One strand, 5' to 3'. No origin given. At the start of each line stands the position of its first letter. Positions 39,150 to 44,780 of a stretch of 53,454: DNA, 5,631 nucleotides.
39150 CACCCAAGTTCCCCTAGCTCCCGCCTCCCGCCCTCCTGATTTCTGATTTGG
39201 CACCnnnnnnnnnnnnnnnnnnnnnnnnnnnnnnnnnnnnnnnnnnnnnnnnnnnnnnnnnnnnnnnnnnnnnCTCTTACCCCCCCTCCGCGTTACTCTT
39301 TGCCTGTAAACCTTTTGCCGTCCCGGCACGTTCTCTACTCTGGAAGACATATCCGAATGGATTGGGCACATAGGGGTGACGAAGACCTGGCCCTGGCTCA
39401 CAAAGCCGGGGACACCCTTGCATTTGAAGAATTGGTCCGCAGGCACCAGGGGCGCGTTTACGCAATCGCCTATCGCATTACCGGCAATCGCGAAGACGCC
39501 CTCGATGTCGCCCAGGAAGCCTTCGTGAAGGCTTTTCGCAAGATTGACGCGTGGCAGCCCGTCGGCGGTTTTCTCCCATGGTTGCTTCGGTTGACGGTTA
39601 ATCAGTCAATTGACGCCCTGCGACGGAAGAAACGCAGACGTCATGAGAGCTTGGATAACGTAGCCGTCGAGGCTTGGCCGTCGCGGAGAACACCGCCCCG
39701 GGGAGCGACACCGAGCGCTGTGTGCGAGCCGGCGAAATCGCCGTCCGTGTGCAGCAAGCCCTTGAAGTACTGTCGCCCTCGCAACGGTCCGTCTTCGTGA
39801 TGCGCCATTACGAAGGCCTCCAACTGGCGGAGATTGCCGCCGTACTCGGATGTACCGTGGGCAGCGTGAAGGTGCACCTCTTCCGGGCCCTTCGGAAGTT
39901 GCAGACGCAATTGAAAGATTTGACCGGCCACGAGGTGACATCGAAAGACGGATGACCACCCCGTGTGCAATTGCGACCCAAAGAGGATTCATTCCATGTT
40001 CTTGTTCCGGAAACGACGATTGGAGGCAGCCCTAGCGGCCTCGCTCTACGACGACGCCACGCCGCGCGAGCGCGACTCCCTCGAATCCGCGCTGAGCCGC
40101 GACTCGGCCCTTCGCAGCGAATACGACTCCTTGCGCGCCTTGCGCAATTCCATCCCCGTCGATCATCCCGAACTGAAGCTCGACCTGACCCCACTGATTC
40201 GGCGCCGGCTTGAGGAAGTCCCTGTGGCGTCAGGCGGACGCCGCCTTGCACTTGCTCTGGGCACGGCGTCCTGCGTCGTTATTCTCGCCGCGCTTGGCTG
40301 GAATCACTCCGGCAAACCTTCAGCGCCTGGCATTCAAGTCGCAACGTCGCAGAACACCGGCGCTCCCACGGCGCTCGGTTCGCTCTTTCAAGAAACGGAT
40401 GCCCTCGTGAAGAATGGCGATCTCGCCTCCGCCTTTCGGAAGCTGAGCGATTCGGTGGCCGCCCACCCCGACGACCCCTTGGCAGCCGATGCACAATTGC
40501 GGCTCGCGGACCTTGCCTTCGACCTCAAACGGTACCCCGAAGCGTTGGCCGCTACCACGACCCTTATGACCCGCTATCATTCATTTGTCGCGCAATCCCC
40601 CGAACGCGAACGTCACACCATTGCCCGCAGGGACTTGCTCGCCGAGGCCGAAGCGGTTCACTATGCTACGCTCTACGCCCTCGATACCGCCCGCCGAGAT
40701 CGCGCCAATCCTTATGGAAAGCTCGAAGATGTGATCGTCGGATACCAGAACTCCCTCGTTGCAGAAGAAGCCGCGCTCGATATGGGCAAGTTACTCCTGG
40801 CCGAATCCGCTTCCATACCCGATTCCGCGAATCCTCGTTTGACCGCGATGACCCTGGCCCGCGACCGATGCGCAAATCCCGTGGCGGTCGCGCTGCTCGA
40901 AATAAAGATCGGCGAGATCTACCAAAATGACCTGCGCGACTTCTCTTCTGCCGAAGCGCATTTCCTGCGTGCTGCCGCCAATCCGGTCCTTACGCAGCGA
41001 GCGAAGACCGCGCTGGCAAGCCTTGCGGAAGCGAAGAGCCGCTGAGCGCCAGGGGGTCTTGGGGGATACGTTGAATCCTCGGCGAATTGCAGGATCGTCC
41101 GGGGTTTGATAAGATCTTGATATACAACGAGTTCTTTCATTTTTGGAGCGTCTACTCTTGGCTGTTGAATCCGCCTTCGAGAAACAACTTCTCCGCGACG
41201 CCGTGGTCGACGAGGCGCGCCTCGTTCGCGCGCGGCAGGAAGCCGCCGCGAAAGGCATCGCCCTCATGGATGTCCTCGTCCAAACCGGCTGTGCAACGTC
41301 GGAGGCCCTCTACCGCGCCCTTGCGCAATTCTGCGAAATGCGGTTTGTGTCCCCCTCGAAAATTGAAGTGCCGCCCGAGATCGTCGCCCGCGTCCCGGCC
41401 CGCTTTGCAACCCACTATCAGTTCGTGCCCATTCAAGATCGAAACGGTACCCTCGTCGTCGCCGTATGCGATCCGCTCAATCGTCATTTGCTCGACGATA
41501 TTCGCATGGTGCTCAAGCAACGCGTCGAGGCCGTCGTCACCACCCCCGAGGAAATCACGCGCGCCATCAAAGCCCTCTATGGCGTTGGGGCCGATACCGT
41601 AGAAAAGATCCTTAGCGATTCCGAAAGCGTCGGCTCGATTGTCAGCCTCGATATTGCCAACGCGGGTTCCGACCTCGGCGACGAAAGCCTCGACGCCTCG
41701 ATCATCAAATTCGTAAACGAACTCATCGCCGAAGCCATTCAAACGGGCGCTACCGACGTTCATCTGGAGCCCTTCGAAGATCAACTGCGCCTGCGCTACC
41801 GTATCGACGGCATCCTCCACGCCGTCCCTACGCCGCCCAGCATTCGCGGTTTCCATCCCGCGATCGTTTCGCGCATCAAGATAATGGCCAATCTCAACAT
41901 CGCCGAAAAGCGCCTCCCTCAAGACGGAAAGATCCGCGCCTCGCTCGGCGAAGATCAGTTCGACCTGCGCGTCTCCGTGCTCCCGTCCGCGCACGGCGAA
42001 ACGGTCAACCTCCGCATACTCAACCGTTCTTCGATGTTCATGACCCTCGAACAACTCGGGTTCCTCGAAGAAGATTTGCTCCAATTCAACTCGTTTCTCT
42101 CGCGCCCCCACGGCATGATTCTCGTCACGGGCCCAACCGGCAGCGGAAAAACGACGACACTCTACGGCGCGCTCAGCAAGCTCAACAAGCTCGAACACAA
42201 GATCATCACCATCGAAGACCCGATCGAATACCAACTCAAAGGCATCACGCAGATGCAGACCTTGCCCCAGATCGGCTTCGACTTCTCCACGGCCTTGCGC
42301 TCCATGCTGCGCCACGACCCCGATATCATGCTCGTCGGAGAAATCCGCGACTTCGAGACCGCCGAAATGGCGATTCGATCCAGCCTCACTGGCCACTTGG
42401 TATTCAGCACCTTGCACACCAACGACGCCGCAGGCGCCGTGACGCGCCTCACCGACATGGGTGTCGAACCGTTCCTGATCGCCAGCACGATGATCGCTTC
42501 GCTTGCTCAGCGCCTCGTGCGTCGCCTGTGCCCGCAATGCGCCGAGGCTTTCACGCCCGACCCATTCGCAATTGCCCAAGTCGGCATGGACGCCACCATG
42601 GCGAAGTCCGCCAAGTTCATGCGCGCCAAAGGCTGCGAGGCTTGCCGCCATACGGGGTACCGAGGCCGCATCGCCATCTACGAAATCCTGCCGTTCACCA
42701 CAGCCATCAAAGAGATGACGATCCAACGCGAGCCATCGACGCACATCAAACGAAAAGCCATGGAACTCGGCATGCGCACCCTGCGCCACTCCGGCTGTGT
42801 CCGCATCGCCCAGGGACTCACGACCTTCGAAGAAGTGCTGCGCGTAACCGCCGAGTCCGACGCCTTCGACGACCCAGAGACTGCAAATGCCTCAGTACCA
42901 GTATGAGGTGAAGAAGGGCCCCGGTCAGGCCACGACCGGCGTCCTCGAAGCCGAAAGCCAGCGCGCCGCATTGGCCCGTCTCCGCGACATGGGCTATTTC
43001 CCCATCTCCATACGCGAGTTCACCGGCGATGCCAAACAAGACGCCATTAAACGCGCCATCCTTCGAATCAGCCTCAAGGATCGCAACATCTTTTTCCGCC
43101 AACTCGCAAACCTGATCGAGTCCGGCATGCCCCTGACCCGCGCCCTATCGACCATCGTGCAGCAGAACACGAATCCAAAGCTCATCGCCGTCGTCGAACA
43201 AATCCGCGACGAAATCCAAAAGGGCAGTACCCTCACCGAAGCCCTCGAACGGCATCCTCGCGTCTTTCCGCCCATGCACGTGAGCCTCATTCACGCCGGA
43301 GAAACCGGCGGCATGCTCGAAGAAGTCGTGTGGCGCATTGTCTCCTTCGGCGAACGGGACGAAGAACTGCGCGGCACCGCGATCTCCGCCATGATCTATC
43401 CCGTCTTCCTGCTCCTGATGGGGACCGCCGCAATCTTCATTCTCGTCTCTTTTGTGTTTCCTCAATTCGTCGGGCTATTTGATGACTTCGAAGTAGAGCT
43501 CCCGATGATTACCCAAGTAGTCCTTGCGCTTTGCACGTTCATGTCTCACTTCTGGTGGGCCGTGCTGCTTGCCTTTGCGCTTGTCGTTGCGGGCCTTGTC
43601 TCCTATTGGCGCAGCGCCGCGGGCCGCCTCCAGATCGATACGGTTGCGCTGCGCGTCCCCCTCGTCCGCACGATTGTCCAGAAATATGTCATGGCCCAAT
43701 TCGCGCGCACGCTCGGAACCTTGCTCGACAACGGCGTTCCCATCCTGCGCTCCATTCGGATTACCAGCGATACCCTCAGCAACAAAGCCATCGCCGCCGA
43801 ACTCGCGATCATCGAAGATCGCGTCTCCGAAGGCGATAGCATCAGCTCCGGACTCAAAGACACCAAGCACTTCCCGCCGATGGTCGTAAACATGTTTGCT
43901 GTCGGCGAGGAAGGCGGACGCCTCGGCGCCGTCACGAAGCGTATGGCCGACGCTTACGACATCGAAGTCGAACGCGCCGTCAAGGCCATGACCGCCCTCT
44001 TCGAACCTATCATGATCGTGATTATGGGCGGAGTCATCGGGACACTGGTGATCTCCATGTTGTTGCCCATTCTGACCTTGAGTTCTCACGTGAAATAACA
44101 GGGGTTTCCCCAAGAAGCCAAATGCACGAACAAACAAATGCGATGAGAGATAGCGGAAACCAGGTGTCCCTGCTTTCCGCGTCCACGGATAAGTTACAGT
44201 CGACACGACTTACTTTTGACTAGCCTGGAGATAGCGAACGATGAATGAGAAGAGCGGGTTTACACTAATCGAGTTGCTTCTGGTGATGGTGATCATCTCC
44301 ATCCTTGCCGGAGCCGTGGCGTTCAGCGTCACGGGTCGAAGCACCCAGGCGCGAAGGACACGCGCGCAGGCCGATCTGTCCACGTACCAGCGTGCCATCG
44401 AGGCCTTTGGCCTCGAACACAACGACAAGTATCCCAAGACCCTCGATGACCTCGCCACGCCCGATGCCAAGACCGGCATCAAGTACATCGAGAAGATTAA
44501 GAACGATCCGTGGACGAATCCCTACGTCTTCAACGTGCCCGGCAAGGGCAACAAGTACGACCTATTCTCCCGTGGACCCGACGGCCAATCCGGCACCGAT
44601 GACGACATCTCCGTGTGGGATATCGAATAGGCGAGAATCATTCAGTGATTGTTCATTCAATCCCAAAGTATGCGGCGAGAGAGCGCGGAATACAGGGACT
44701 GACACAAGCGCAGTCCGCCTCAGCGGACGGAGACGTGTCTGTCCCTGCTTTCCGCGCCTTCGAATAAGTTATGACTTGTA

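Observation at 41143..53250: Variant type II secretion system with two accessory-domain fusions and RNA-level tuning elements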

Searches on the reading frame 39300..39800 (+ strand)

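Call 4: search_protein_families(library=pfam, proteins=[window:39300-39800:+], max_evalue=0.01)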
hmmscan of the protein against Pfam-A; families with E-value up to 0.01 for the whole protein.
window:39300-39800:+ (166 aa): 1 family
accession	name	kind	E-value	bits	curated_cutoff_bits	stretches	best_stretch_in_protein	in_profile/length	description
PF04542.20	Sigma70_r2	-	1.3e-19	70.2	24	1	45-113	1-71/71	Sigma-70 region 2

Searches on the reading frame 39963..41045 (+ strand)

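Call 4: search_protein_families(library=pfam, proteins=[window:39963-41045:+], max_evalue=0.01)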
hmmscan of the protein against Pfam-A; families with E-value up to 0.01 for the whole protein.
window:39963-41045:+ (360 aa): 4 families
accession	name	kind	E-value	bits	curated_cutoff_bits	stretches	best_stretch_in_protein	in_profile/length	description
PF13432.12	TPR_16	-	3.7e-06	27.7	32.7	1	146-197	5-53/65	Tetratricopeptide repeat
PF09976.15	TPR_21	-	5.8e-05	23.3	25.5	1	141-244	79-180/193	Tetratricopeptide repeat-like domain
PF14559.12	TPR_19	-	0.00013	22.7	25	1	148-199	1-49/68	Tetratricopeptide repeat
PF13424.12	TPR_12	-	0.0043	17.6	30.1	0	148-196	13-66/77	Tetratricopeptide repeat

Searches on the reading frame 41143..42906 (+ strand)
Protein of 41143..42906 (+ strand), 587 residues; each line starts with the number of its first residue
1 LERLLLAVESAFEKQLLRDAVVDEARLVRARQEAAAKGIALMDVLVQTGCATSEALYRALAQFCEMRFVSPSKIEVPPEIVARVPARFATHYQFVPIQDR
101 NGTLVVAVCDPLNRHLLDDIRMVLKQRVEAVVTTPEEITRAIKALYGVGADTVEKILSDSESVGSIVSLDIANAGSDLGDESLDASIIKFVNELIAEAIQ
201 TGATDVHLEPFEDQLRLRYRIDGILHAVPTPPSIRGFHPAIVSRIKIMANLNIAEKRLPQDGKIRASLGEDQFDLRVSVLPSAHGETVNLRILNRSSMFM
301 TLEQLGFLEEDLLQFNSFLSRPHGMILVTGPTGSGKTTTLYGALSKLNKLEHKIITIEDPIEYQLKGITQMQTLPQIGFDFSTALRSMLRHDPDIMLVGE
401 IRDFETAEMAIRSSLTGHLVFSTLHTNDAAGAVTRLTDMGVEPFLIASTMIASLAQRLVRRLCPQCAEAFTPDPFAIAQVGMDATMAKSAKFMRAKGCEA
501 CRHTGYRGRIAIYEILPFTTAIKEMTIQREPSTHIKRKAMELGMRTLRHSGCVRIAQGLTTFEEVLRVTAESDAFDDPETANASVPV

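Call 3: search_protein_families(library=pfam, proteins=[window:41143-42906:+], max_evalue=0.01)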
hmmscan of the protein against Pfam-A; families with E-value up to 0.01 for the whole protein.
window:41143-42906:+ (587 aa): 8 families
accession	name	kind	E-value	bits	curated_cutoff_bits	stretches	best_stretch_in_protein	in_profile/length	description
PF00437.27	T2SSE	-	7.1e-134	446.6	24.9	1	184-567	5-370/370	Type II/IV secretion system protein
PF05157.20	MshEN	-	1.4e-23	83.1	23.1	1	66-148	3-86/90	MshEN domain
PF13401.12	AAA_22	-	0.0006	20.6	27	1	323-360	5-42/130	AAA domain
PF25199.1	nSTAND_NTPase5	-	0.0012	19.2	34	1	323-364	41-83/145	Novel STAND NTPase 5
PF13191.12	AAA_16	-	0.0035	18.3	32.6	0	316-348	18-49/167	AAA ATPase domain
PF20720.3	nSTAND3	-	0.0035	17.5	27.2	0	323-361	17-55/155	Novel STAND NTPase 3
PF13555.12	AAA_29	-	0.0039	17.3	27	1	317-340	16-39/61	P-loop containing region of AAA domain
PF13604.12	AAA_30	-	0.0088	16.2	27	0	317-354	12-49/191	AAA domain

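Call 52: search_protein_families(library=ncbifam, proteins=[window:41143-42906:+], max_evalue=0.01)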
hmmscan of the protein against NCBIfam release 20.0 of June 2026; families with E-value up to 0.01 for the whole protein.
window:41143-42906:+ (587 aa): 22 families
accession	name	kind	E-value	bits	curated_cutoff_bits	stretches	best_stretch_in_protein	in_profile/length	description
TIGR02533.1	type_II_gspE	equivalog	1.9e-182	607.2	630.25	1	82-569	2-486/486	type II secretion system ATPase GspE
TIGR02538.1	type_IV_pilB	equivalog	4.5e-175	583.5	675.65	1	14-570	4-563/564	type IV-A pilus assembly ATPase PilB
NF053534.1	T4PilAsmATPsTfpB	equivalog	1e-147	493.1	850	1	47-569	59-582/584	type IV pilus assembly ATPase TfpB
NF007755.0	PRK10436.1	equivalog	9.6e-134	446.5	617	1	89-571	14-461/465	type II secretion system protein GspE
NF041000.1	ATPase_ComGA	equivalog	1.1e-73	247.5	300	1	193-460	2-266/267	competence type IV pilus ATPase ComGA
TIGR01420.1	pilT_fam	subfamily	1.3e-53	182.5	319.1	1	192-461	3-270/343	PilT/PilU family type 4a pilus ATPase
TIGR02525.1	plasmid_TraJ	equivalog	3.8e-27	95.2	368.3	1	288-439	120-272/372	plasmid transfer ATPase TraJ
TIGR02524.1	dot_icm_DotB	equivalog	4e-18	65.8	463.3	1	323-437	134-257/358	Dot/Icm type IV secretion system ATPase DotB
NF058587.1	archaellum_moto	equivalog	6.3e-16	58.2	550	1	326-452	278-406/527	archaellum flagellar ATPase motor FlaI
TIGR02782.1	TrbB_P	equivalog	7.4e-16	58.3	304.55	1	323-439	136-255/303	P-type conjugative transfer ATPase TrbB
TIGR03819.1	heli_sec_ATPase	hypoth_equivalog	2.1e-13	50.2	373.15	1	281-445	135-306/340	TadA family conjugal transfer-associated ATPase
NF008411.1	PRK11234.1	equivalog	2.1e-13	49.6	1170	1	12-148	484-619/723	cyclic di-3',5'-guanylate-activated glycosyltransferase NfrB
TIGR02788.1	VirB11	equivalog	2.6e-12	46.4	249.95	1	325-440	146-266/308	P-type DNA transfer ATPase VirB11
NF010469.0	PRK13894.1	subfamily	7.2e-12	45.3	508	1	321-437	147-265/320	conjugal transfer ATPase TrbB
NF010407.0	PRK13833.1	subfamily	4.2e-10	39.5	499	1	326-442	147-265/323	conjugal transfer protein TrbB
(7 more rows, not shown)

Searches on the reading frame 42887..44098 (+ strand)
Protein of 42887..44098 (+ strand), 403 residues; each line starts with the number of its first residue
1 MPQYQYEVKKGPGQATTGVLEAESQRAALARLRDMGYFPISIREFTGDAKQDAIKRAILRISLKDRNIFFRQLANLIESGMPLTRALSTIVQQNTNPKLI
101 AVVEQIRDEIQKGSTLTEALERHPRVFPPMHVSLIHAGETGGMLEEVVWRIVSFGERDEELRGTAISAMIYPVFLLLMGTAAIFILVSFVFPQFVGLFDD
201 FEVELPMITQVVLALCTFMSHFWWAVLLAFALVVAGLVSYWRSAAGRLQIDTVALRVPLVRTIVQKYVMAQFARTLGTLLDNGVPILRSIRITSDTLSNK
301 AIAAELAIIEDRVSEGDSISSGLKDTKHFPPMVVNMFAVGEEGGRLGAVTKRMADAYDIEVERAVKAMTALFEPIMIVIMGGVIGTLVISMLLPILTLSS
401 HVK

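Call 3: search_protein_families(library=pfam, proteins=[window:42887-44098:+], max_evalue=0.01)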
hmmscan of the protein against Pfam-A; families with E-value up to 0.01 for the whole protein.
window:42887-44098:+ (403 aa): 1 family
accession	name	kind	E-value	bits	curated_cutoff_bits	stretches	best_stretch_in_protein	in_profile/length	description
PF00482.28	T2SSF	-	2.3e-62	208.9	25.2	2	272-394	1-125/125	Type II secretion system (T2SS), protein F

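Call 52: search_protein_families(library=ncbifam, proteins=[window:42887-44098:+], max_evalue=0.01)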
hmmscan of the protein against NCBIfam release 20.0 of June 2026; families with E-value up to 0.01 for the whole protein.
window:42887-44098:+ (403 aa): 6 families
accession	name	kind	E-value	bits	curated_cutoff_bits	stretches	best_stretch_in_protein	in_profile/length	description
TIGR02120.1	GspF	equivalog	2.6e-116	389.2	424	1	4-402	1-401/401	type II secretion system inner membrane protein GspF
NF052607.1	T4PiliAsmPilCThrm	equivalog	2.4e-97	326.6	700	1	1-398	1-400/406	type IV pilus assembly protein PilC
NF052606.1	T4PiliAsmPilCMyx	equivalog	2.7e-94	316.4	700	1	2-403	20-419/419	type IV pilus assembly protein PilC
NF047826.1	T3SSXpsF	equivalog_domain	4.2e-87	292.6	650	1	1-400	1-402/405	type II secretion system protein XpsF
NF007861.0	PRK10573.1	equivalog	1.6e-74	251.4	401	1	7-400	10-396/401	protein transport protein HofC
NF041012.2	T4P_ComGB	equivalog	7.5e-42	143.8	240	1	65-397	2-329/332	competence type IV pilus assembly protein ComGB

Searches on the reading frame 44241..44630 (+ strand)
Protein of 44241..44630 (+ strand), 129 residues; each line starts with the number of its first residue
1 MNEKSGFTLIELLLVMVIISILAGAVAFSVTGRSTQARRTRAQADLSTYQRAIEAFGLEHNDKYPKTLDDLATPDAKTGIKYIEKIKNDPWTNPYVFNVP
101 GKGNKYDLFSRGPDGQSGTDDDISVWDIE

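Call 52: search_protein_families(library=ncbifam, proteins=[window:44241-44630:+], max_evalue=0.01)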
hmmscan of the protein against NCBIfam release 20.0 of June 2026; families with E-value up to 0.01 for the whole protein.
window:44241-44630:+ (129 aa): 14 families
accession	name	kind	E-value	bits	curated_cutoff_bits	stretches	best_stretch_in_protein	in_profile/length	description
TIGR01710.1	typeII_sec_gspG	equivalog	3.7e-27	95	88.85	1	5-127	1-134/134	type II secretion system major pseudopilin GspG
TIGR01708.2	typeII_sec_gspH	equivalog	4.8e-10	39.7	80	1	5-47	2-48/169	type II secretion system minor pseudopilin GspH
NF040999.1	pilin_ComGC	equivalog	3.7e-08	33.5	75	1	5-73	2-68/84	competence type IV pilus major pilin ComGC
TIGR02532.1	IV_pilin_GFxxxE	domain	4.1e-08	32.7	16.3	1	5-26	2-23/24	prepilin-type N-terminal cleavage/methylation domain-containing protein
NF007862.0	PRK10574.1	equivalog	6.8e-07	29.5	138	1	1-86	1-85/145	prepilin peptidase-dependent pilin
TIGR02599.1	TIGR02599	subfamily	2.1e-05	23.9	256.5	1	6-56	1-49/361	Verru_Chthon cassette protein C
TIGR02596.1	TIGR02596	subfamily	5.9e-05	23.2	70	1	7-44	1-37/196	Verru_Chthon cassette protein D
NF041775.1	typeIV_PilA_Myxo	equivalog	0.00018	21.6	400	1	5-71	11-76/214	type IV pilin protein PilA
NF007800.0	PRK10506.1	equivalog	0.00022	21.1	158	1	1-28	5-32/163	prepilin peptidase-dependent protein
NF040982.1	ComGD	equivalog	0.0004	20.8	70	1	4-32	1-29/139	competence type IV pilus minor pilin ComGD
NF038303.1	EPS_HpsB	equivalog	0.00048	20.2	150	1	4-43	2-44/211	hormogonium polysaccharide secretion pseudopilin HpsB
NF006453.0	PRK08808.1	equivalog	0.0011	18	295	1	3-56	5-58/211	type II secretion system protein J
NF041013.1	T4P_ComGE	equivalog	0.0022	18.1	49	1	3-59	2-56/83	competence type IV pilus minor pilin ComGE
TIGR01707.1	gspI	equivalog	0.0055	17.2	44.35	1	6-38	1-33/101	type II secretion system minor pseudopilin GspI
